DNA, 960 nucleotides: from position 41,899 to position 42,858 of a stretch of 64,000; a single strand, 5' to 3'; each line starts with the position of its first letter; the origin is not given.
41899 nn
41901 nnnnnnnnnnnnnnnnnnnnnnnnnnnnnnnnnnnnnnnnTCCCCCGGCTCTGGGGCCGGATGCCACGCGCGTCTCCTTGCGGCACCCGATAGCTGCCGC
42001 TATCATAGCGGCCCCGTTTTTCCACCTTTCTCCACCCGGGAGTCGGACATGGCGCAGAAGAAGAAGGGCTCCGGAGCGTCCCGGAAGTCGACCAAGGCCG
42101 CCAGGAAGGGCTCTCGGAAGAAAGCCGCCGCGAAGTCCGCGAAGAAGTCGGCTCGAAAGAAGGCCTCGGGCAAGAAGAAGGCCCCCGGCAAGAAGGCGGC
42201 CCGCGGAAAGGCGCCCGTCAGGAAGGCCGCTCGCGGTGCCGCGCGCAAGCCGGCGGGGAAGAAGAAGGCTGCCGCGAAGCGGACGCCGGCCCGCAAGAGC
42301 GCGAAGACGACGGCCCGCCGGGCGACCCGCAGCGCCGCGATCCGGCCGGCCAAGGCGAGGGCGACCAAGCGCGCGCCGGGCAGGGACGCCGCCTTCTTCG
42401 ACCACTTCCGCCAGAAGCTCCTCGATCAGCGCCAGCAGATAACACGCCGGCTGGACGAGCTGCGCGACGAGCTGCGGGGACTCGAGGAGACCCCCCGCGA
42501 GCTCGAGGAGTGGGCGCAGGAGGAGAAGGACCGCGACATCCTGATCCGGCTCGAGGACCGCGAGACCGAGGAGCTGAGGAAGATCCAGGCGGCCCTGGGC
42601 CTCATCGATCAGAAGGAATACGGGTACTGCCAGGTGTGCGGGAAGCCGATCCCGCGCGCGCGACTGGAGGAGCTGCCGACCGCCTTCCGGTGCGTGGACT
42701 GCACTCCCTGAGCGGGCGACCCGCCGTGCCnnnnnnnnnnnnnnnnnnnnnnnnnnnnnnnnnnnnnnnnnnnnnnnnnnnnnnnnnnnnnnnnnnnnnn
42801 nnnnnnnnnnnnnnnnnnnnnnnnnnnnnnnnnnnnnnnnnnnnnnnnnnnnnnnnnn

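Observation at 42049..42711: DksA/TraR-type zinc finger fused to a histone-H1/AlgP-like Lys-Ala-rich N-terminal tail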

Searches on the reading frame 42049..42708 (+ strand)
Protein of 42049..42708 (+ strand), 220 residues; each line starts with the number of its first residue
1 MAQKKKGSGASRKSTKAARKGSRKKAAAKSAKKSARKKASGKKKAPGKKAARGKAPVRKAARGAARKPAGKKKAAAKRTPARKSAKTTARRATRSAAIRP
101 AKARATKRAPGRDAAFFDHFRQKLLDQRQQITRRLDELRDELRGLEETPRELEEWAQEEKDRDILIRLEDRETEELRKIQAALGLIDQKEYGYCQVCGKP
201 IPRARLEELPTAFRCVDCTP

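Call 3: search_protein_families(library=pfam, proteins=[window:42049-42708:+], max_evalue=1)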
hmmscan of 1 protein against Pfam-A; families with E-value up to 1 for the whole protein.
window:42049-42708:+ (220 aa): 5 families
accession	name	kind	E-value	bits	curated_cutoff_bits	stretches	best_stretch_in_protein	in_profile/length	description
PF01258.23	zf-dskA_traR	-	5e-10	39.6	24.9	1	190-218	2-30/36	Prokaryotic dksA/traR C4-type zinc finger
PF21157.2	DksA_N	-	7e-06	26.6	27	1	118-185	3-70/71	DnaK suppressor protein DksA, N-terminal domain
PF21173.2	DksA-like_N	-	0.0011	19.5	27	1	120-184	1-63/65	DnaK suppressor protein-like, N-terminal domain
PF18508.7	zf_C2H2_13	-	0.21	11.7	26.5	1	187-201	13-27/42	Zinc finger domain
PF11828.13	DUF3348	-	0.7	10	25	0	65-143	67-143/246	Protein of unknown function (DUF3348)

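Call 4: search_protein_families(library=ncbifam, proteins=[window:42049-42708:+], max_evalue=1)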
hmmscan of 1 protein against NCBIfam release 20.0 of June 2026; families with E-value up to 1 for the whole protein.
window:42049-42708:+ (220 aa): 12 families
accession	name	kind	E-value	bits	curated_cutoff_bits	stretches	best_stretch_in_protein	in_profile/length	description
TIGR02420.1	dksA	equivalog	6.1e-23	81.4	115.5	1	117-218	6-107/110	RNA polymerase-binding protein DksA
NF033459.1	DksA_like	equivalog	3.6e-16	59.4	105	1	118-218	4-105/113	RNA polymerase-binding protein DksA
TIGR02890.1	bacill_yteA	subfamily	6.5e-16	58.8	134.4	1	118-219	4-114/159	regulatory protein, yteA family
NF008045.0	PRK10778.1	equivalog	8.4e-12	45.6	289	1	113-219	33-139/151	RNA polymerase-binding protein DksA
TIGR02419.1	C4_traR_proteo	subfamily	7.4e-09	36.1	59.7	1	177-218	20-59/64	phage/conjugal plasmid C-4 type zinc finger protein, TraR family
NF008243.0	PRK11019.1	equivalog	0.00019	21.8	96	1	187-218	32-63/88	DksA/TraR family C4-type zinc finger protein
NF010268.0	PRK13715.1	equivalog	0.0036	17.3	108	1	193-218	36-61/73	conjugal transfer protein TraR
NF008975.0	PRK12323.1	equivalog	0.02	13.6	875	1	12-163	372-517/709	DNA polymerase III subunit gamma/tau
NF004560.0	PRK05901.1-1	equivalog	0.023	13.8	711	1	11-160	15-167/516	RNA polymerase sigma factor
NF038053.1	hist_H1_lk_Burk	equivalog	0.037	14.3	80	1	10-111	55-159/195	histone H1-like DNA-binding protein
NF004561.0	PRK05901.1-3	equivalog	0.042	13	582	1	11-174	59-225/537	RNA polymerase sigma factor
TIGR01843.1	type_I_hlyD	subfamily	0.85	8.5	208.65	1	72-157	89-174/422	HlyD family type I secretion periplasmic adaptor subunit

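Call 6: find_homologous_proteins(query=window:42049-42708:+, max_evalue=0.001)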
Query window:42049-42708:+ (220 aa): 326 proteins with E <= 0.001 among 8000 candidates; the best 120 are listed.
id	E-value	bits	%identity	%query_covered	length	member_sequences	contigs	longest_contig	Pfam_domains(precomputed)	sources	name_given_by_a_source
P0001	1.1e-95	338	70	100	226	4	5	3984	PF21157.3,PF01258.24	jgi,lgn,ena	-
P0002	2.1e-89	317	78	100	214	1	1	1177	PF21157.3,PF01258.24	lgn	-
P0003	5.3e-89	316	77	100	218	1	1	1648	PF21157.3,PF01258.24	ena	-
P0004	2.4e-88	314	73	100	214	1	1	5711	PF21157.3,PF01258.24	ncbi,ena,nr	ncbi:MAG TPA: TraR/DksA C4-type zinc finger protein [Gemmatimonadota bacterium]|nr:TraR/DksA C4-type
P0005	3.4e-82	293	76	100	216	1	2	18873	PF21157.3,PF01258.24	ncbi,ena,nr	ncbi:MAG TPA: TraR/DksA C4-type zinc finger protein [Gemmatimonadota bacterium]|nr:TraR/DksA C4-type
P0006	1.5e-77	278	75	100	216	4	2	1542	PF21157.3,PF01258.24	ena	-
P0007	3.5e-77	277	63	100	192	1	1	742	PF21157.3,PF01258.24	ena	-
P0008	3.5e-77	277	75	100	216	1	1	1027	PF21157.3,PF01258.24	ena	-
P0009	2.8e-76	274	68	100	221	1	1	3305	PF21157.3,PF01258.24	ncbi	-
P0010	2.9e-76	274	84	57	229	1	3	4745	PF01258.24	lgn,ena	-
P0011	2.9e-76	274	84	57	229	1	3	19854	PF01258.24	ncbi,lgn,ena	-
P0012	2.1e-75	271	67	100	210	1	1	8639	PF21157.3,PF01258.24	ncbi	ncbi:MAG: TraR/DksA C4-type zinc finger protein [Gemmatimonadota bacterium]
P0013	2.5e-75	271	79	73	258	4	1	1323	PF21157.3,PF01258.24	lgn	-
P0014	3.6e-74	267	63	100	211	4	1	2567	PF21157.3,PF01258.24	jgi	jgi:DnaK suppressor protein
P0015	4.6e-74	267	89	51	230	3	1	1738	PF01258.24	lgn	-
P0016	6.2e-74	267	60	100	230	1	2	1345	PF01258.24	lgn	-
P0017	2.3e-73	265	82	65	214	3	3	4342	PF21157.3,PF01258.24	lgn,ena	-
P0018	5.3e-73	264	59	100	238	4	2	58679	PF01258.24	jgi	jgi:RNA polymerase-binding protein DksA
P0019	7.5e-73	263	58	100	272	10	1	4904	PF21157.3,PF01258.24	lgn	-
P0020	1.0e-72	263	77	71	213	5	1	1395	PF21157.3,PF01258.24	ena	-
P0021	4.5e-72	260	56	100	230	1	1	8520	PF01258.24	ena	-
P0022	3.8e-71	257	72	79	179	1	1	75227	PF01258.24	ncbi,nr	ncbi:MAG TPA: TraR/DksA C4-type zinc finger protein [Gemmatimonadota bacterium]|nr:TraR/DksA C4-type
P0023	7.3e-71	257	61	100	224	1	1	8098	PF01258.24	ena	-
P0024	1.0e-70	256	62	100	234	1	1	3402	PF01258.24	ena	-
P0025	2.4e-70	255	91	51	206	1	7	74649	PF21157.3,PF01258.24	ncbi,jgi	ncbi:MAG TPA: TraR/DksA family transcriptional regulator [Gemmatimonadota bacterium]|jgi:DnaK suppre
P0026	7.3e-70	253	84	56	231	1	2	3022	PF01258.24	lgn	-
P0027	1.6e-69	252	58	100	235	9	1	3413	PF01258.24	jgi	jgi:RNA polymerase-binding protein DksA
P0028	2.2e-69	252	88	63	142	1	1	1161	PF21157.3,PF01258.24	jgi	jgi:DnaK suppressor protein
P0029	2.7e-69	251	91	51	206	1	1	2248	PF21157.3,PF01258.24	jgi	jgi:DnaK suppressor protein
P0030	8.6e-69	250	90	50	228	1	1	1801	PF01258.24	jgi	jgi:DnaK suppressor protein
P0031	1.3e-68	249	64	100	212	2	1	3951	PF21157.3,PF01258.24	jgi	jgi:RNA polymerase-binding protein DksA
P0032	2.3e-65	239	88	50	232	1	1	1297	PF01258.24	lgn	-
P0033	3.7e-62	228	80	57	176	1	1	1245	PF01258.24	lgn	-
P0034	7.0e-62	227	75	62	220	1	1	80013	PF01258.24,PF07382.17,PF02095.22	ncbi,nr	ncbi:MAG TPA: TraR/DksA C4-type zinc finger protein [Gemmatimonadota bacterium]|nr:TraR/DksA C4-type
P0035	1.7e-61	226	67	75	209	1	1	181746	PF21157.3,PF01258.24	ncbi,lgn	-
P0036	3.0e-61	225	85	52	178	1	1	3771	PF01258.24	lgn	-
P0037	2.2e-60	222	83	50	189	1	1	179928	PF01258.24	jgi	jgi:DnaK suppressor protein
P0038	4.5e-60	221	86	50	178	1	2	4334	PF01258.24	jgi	jgi:DnaK suppressor protein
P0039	5.8e-60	221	83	50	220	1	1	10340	PF01258.24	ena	-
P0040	8.6e-60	220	65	82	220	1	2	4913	PF01258.24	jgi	jgi:DnaK suppressor protein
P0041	1.2e-59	220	67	77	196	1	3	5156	PF01258.24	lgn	-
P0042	1.2e-59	220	68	71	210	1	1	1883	PF01258.24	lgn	-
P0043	2.0e-59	219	78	55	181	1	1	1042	PF01258.24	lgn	-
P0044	4.6e-59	218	73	64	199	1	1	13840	PF01258.24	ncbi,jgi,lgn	-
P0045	7.8e-59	217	84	52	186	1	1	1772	PF21157.3,PF01258.24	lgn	-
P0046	8.0e-58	214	64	72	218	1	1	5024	PF01258.24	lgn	-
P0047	1.2e-57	213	63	79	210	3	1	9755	PF01258.24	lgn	-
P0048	2.1e-57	213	61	87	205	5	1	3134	PF01258.24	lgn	-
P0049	2.3e-57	212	67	68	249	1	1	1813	PF01258.24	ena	-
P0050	6.3e-57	211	64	80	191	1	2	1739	PF01258.24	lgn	-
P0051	1.2e-56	210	73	66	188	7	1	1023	PF01258.24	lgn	-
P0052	7.8e-55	204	61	81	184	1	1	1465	PF01258.24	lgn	-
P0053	1.3e-54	203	79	61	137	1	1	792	PF01258.24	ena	-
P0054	1.3e-53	200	62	70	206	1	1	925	PF01258.24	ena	-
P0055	2.0e-53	200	64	66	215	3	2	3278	PF01258.24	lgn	-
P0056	9.7e-53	197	63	91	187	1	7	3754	PF01258.24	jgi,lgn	jgi:DnaK suppressor protein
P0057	3.0e-52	196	70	61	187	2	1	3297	PF01258.24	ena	-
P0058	3.2e-52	196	62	70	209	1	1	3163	PF01258.24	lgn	-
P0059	6.3e-52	195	57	95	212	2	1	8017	PF01258.24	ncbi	-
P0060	6.9e-52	195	54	89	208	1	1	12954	PF01258.24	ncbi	-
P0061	1.1e-51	194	57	78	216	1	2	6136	PF01258.24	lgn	-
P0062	1.6e-51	193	61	71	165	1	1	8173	PF01258.24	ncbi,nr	ncbi:MAG TPA: TraR/DksA C4-type zinc finger protein [Gemmatimonadota bacterium]|nr:TraR/DksA C4-type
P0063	1.6e-50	190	73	48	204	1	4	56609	PF01258.24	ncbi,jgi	jgi:RNA polymerase-binding transcription factor DksA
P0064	2.0e-50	190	54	90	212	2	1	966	PF01258.24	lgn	-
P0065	2.6e-50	189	67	54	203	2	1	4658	PF01258.24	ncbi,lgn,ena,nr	ncbi:MAG TPA: TraR/DksA C4-type zinc finger protein [Gemmatimonadota bacterium]|nr:TraR/DksA C4-type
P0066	2.7e-50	189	56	75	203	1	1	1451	PF01258.24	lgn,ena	-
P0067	1.1e-49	187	66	58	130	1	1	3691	PF01258.24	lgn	-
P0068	2.4e-49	186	66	58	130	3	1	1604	PF01258.24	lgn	-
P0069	3.7e-49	186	73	48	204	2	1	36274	PF01258.24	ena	-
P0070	7.2e-49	185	76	58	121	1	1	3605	PF01258.24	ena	-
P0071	1.1e-48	184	81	47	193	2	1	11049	PF01258.24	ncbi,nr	ncbi:MAG: TraR/DksA C4-type zinc finger protein [Gemmatimonadota bacterium]|nr:TraR/DksA C4-type zin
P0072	1.1e-48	184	74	49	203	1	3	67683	PF01258.24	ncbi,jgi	jgi:RNA polymerase-binding protein DksA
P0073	2.5e-48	183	78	51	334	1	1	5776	PF01258.24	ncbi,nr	ncbi:MAG: TraR/DksA family transcriptional regulator, partial [Gemmatimonadetes bacterium]|nr:TraR/D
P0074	5.5e-48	182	73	48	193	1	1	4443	PF01258.24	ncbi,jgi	jgi:RNA polymerase-binding protein DksA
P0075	6.7e-48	182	71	50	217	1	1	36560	PF01258.24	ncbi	-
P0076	1.1e-47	181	64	63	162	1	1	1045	PF01258.24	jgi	jgi:RNA polymerase-binding protein DksA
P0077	1.4e-47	181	73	48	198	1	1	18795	PF01258.24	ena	-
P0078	1.6e-47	180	73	48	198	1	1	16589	PF01258.24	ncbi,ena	-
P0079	2.5e-47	180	73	48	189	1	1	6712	PF01258.24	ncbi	-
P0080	3.7e-47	179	71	48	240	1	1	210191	PF01258.24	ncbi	-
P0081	7.0e-47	178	64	64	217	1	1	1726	PF01258.24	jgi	jgi:RNA polymerase-binding protein DksA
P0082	9.9e-47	178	73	48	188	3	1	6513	PF01258.24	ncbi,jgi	jgi:RNA polymerase-binding protein DksA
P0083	5.1e-46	175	73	48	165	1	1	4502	PF01258.24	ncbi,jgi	jgi:RNA polymerase-binding protein DksA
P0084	2.4e-45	173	55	84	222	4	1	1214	PF01258.24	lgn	-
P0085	4.9e-45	172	83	46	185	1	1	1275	PF01258.24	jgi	jgi:DnaK suppressor protein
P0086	3.3e-44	170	72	50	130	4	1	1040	PF21173.3,PF01258.24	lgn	-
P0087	5.5e-44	169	73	48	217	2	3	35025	PF01258.24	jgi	jgi:RNA polymerase-binding protein DksA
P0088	1.2e-43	168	70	52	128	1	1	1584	PF01258.24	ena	-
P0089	4.8e-42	162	57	66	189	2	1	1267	PF01258.24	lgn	-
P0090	6.3e-41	159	72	48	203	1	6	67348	PF01258.24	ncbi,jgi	jgi:RNA polymerase-binding transcription factor DksA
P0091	7.5e-41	159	75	48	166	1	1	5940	PF01258.24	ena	-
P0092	2.6e-40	157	73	48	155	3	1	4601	PF01258.24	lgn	-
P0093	3.1e-40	157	59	65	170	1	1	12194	PF01258.24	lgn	-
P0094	5.7e-37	146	74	48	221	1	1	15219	PF01258.24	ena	-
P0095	1.1e-31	129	60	47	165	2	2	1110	PF01258.24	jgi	jgi:RNA polymerase-binding protein DksA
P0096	6.8e-31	126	82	34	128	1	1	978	PF01258.24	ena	-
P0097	7.7e-31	126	59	46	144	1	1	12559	PF01258.24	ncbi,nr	ncbi:MAG: TraR/DksA C4-type zinc finger protein [Gemmatimonadetes bacterium]|nr:TraR/DksA C4-type zi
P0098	1.7e-30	125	57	52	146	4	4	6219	PF01258.24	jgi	jgi:RNA polymerase-binding protein DksA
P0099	4.3e-28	117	52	64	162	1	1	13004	PF01258.24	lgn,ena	-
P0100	2.7e-27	114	54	53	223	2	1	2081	PF01258.24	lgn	-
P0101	4.7e-27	114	60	52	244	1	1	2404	PF01258.24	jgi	jgi:RNA polymerase-binding protein DksA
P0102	3.5e-24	104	55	46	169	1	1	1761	PF01258.24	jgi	jgi:DnaK suppressor protein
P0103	2.0e-23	102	53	47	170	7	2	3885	PF01258.24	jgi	jgi:RNA polymerase-binding protein DksA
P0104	9.6e-23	100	94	24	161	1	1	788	PF01258.24,PF04542.21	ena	-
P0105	2.0e-22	98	54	46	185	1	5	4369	PF01258.24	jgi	jgi:RNA polymerase-binding transcription factor DksA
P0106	1.2e-16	80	35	45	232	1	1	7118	PF21157.3,PF01258.24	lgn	-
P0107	2.5e-16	79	35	46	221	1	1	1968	PF21157.3,PF01258.24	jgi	jgi:DnaK suppressor protein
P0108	6.8e-16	77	36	46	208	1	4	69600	PF21157.3,PF01258.24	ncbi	ncbi:MAG: RNA polymerase-binding protein DksA [Gammaproteobacteria bacterium]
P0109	1.2e-15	76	36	46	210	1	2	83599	PF21157.3,PF01258.24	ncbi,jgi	ncbi:MAG: RNA polymerase-binding protein DksA [Gammaproteobacteria bacterium]|jgi:DnaK suppressor pr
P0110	1.7e-15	76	29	67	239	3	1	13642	PF21157.3,PF01258.24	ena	-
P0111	3.6e-15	75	31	46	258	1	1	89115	PF21157.3,PF01258.24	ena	-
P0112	1.1e-14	73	29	70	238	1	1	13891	PF21157.3,PF01258.24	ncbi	-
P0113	1.4e-14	73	28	68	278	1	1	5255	PF21157.3,PF01258.24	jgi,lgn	-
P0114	2.8e-14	72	34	80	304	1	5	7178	PF21157.3,PF01258.24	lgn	-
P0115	4.9e-14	71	31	61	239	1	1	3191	PF21157.3,PF01258.24,PF07382.17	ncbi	-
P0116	5.0e-14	71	36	47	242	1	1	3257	PF21157.3,PF01258.24,PF07382.17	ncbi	-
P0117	5.0e-14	71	33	46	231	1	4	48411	PF21157.3,PF01258.24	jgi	jgi:DnaK suppressor protein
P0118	9.9e-14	70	27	46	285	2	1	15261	PF01258.24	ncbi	-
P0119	1.0e-13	70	33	46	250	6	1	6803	PF21157.3,PF01258.24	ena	-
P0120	1.2e-13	70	31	68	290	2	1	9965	PF21157.3,PF01258.24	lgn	-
